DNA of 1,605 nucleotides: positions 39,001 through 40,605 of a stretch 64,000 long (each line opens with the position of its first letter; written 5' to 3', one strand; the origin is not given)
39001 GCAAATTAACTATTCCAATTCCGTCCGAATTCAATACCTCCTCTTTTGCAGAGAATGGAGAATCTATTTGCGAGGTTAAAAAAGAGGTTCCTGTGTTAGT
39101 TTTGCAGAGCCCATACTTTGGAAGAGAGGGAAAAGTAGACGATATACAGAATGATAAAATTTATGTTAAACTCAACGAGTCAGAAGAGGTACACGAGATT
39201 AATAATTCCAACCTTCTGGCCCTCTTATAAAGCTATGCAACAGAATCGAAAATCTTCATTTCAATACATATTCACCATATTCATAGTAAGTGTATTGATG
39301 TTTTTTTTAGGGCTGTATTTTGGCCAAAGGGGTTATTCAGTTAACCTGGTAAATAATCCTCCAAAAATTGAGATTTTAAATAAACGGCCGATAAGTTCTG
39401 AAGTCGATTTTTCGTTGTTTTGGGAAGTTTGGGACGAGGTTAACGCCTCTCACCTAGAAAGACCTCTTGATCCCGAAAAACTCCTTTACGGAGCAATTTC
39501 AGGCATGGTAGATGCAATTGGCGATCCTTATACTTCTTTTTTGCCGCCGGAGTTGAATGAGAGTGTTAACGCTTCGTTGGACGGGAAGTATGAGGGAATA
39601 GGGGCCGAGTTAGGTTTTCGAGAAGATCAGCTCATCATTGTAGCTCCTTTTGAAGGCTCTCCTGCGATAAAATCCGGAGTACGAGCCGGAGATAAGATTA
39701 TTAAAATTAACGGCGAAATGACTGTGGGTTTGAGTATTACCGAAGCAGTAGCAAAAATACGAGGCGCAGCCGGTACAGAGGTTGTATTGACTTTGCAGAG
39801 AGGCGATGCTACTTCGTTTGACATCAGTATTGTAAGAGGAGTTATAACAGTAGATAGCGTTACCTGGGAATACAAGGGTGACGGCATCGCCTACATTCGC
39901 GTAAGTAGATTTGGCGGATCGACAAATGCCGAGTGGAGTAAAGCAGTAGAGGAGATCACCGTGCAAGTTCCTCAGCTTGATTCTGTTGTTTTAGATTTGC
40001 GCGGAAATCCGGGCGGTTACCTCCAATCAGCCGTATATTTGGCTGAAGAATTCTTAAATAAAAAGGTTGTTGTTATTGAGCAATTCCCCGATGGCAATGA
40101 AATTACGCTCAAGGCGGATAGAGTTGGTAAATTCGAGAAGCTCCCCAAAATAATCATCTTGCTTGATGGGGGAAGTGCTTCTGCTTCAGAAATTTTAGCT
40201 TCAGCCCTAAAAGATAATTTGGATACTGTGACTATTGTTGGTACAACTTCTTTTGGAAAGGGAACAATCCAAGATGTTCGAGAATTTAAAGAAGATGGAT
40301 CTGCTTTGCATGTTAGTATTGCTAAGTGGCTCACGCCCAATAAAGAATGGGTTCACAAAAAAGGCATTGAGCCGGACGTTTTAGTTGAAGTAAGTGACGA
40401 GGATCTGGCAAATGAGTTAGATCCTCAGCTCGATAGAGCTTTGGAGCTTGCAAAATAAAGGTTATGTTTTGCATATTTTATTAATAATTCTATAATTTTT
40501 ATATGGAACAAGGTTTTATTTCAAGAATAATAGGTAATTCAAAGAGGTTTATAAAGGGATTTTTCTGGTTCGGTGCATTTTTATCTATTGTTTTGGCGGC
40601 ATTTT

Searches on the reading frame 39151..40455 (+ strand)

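Call 38: search_protein_families(library=pfam, max_evalue=0.0001, proteins=[window:39151-40455:+])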
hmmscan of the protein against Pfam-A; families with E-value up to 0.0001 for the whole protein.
seq(435 aa): 5 families
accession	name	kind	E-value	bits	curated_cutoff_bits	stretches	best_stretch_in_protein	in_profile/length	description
PF03572.23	Peptidase_S41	-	3.1e-42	144.4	24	1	246-411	2-164/165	Peptidase family S41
PF17820.7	PDZ_6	-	2.1e-12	47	27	1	166-217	5-54/54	PDZ domain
PF00595.29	PDZ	-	3.3e-09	37.4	23.2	1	148-215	10-80/81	PDZ domain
PF13180.12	PDZ_2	-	1.4e-07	32.1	27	1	150-221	3-73/80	PDZ domain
PF22694.1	CtpB_N-like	-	7.2e-05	23.6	27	0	105-131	55-81/85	Activating protease CtpB N-terminal domain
